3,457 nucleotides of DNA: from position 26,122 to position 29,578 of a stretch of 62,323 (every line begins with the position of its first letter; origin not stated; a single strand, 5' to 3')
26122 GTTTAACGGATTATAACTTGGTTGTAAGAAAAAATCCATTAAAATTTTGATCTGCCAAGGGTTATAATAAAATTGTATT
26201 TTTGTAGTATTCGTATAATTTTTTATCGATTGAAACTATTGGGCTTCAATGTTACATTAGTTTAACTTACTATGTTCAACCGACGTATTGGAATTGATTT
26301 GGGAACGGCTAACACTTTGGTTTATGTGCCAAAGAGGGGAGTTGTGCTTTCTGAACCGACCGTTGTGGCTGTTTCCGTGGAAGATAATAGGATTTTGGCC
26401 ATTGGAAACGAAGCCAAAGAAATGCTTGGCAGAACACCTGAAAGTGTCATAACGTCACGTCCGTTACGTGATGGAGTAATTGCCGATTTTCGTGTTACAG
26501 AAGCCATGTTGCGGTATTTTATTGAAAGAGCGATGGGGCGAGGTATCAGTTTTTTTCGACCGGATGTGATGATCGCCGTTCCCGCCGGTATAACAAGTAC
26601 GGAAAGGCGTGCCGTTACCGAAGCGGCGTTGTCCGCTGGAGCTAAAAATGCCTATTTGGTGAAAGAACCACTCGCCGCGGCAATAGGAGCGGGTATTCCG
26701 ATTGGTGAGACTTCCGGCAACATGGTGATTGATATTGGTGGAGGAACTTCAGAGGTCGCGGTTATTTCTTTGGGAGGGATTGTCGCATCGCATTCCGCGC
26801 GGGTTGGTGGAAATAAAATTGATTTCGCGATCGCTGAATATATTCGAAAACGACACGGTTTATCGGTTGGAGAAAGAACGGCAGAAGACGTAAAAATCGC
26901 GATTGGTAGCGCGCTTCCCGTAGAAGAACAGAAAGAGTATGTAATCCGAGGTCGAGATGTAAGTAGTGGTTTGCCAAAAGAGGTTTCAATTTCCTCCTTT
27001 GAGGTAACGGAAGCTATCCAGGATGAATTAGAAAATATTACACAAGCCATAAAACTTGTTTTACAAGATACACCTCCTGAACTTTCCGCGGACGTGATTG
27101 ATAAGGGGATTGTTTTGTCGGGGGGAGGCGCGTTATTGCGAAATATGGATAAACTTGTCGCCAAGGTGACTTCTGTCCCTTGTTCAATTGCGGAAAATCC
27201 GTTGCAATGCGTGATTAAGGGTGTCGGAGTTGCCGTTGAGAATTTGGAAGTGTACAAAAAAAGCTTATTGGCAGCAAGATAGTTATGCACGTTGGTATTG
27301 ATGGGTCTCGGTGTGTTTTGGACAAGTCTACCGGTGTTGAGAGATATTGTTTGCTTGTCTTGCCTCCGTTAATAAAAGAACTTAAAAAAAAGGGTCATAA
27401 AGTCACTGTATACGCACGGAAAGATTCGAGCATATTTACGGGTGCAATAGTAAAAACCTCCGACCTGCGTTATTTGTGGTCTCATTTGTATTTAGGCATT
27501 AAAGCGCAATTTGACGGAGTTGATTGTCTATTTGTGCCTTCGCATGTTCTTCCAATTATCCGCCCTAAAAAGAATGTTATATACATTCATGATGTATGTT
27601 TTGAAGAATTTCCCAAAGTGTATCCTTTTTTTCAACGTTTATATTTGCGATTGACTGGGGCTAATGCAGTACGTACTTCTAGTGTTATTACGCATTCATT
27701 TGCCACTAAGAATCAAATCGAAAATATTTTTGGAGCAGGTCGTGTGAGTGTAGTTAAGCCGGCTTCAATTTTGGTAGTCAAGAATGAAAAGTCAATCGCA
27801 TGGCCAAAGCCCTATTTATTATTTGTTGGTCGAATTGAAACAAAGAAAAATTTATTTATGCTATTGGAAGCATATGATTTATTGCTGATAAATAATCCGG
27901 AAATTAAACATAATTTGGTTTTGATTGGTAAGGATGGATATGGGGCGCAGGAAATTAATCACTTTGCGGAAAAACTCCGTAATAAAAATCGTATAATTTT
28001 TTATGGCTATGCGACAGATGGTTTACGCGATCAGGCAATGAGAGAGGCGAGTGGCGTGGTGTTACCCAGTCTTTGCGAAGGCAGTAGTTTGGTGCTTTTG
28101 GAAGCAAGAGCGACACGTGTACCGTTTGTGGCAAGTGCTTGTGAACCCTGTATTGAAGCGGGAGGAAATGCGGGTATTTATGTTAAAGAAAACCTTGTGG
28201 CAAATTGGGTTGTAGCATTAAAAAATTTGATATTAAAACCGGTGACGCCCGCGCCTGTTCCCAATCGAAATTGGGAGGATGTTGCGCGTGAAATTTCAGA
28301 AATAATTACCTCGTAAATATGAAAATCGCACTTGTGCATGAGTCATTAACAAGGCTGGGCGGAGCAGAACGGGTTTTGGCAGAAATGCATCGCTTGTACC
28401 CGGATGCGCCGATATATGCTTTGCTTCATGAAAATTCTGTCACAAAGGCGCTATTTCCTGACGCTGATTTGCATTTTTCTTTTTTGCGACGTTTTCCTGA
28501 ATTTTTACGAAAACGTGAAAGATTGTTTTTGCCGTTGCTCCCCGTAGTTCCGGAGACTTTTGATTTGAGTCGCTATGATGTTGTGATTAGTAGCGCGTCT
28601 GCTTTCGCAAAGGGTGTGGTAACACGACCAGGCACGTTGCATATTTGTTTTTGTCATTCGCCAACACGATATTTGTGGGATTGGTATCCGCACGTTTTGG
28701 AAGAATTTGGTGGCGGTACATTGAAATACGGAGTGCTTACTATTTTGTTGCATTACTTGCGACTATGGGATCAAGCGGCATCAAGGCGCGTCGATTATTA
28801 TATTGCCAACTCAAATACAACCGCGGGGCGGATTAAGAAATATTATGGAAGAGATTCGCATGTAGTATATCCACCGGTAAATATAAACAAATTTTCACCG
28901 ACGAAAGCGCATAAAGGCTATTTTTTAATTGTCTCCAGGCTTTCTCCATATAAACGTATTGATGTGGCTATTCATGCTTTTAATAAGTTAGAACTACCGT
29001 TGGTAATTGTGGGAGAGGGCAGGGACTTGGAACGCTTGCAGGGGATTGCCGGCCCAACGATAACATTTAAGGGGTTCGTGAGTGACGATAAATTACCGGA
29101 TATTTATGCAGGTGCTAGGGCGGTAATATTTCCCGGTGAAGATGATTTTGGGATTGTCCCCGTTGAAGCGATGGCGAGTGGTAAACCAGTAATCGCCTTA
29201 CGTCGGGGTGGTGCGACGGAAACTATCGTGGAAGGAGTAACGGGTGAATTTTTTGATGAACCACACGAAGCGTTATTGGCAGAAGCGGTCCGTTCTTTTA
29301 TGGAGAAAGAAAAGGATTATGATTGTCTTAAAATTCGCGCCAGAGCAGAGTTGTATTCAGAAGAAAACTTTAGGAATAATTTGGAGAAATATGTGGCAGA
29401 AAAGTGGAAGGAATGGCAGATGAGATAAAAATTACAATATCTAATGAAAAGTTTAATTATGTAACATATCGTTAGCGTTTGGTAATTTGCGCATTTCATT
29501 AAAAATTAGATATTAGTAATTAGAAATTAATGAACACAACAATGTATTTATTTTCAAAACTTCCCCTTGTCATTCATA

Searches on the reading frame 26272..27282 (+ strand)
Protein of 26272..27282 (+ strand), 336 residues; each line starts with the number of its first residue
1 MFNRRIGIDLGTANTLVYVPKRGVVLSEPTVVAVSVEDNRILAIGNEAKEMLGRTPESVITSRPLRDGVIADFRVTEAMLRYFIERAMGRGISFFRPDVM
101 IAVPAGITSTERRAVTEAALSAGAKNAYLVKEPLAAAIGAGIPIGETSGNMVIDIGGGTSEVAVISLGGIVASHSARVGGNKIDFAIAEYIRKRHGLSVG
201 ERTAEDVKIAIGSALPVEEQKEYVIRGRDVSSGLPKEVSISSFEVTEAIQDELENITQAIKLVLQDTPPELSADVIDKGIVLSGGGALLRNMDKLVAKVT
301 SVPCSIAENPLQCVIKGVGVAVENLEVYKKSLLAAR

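Call 57: search_protein_families(library=pfam, proteins=[window:26272-27282:+], max_evalue=0.0001)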
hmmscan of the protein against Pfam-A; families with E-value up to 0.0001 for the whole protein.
window:26272-27282:+ (336 aa): 5 families
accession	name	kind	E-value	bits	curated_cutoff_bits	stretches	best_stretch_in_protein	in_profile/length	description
PF06723.19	MreB_Mbl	-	1.7e-132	441.7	27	1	4-328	2-325/327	MreB/Mbl protein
PF14450.12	FtsA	-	7.8e-14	52.6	31.8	1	151-309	1-112/127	Cell division protein FtsA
PF00012.26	HSP70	-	2.1e-13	49.8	20.6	1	98-320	135-370/599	Hsp70 protein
PF00022.25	Actin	-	2.5e-08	33.4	27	1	29-194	31-190/410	Actin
PF11104.14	PilM_2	-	4.3e-06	26.3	27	0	255-335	258-332/340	Type IV pilus assembly protein PilM;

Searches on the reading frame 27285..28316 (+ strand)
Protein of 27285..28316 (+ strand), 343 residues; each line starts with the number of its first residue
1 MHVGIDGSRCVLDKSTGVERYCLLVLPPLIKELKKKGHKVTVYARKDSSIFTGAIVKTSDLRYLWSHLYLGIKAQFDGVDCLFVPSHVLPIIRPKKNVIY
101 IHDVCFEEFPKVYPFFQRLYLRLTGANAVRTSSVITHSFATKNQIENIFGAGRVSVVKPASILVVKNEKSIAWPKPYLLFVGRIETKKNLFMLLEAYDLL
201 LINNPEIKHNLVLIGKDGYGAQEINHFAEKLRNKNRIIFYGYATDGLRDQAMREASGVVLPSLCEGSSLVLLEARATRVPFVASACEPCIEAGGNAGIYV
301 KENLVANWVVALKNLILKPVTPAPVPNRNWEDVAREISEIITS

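Call 57: search_protein_families(library=pfam, proteins=[window:27285-28316:+], max_evalue=0.0001)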
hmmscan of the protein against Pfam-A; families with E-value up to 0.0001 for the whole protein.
window:27285-28316:+ (343 aa): 3 families
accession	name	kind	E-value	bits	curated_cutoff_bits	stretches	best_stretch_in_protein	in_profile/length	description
PF00534.26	Glycos_transf_1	-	2.4e-20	73.2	26.4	1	174-317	14-157/172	Glycosyl transferases group 1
PF13692.12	Glyco_trans_1_4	-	2.1e-19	70.6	27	1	176-316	2-140/142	Glycosyl transferases group 1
PF20706.3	GT4-conflict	-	1.2e-05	25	26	1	171-284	190-311/385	Family 4 Glycosyltransferase in conflict systems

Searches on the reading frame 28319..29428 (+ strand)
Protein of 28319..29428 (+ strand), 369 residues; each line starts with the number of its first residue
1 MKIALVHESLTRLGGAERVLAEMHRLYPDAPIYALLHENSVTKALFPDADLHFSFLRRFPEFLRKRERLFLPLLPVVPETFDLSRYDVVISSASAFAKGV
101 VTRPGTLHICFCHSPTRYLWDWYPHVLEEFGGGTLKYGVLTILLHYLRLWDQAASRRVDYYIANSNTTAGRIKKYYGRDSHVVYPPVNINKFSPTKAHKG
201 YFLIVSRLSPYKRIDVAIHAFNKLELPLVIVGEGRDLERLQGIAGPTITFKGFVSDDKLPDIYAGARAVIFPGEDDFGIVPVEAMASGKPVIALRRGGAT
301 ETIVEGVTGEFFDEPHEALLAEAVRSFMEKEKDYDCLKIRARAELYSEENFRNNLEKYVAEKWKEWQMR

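Call 57: search_protein_families(library=pfam, proteins=[window:28319-29428:+], max_evalue=0.0001)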
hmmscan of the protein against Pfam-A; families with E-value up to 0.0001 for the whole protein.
window:28319-29428:+ (369 aa): 3 families
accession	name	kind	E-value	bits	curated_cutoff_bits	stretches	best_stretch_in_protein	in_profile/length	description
PF00534.26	Glycos_transf_1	-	3.9e-29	101.8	26.4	1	194-342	10-170/172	Glycosyl transferases group 1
PF13692.12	Glyco_trans_1_4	-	6.7e-23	82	27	1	201-329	3-141/142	Glycosyl transferases group 1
PF13439.12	Glyco_transf_4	-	8.6e-12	45.8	28.5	1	14-190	2-169/170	Glycosyltransferase Family 4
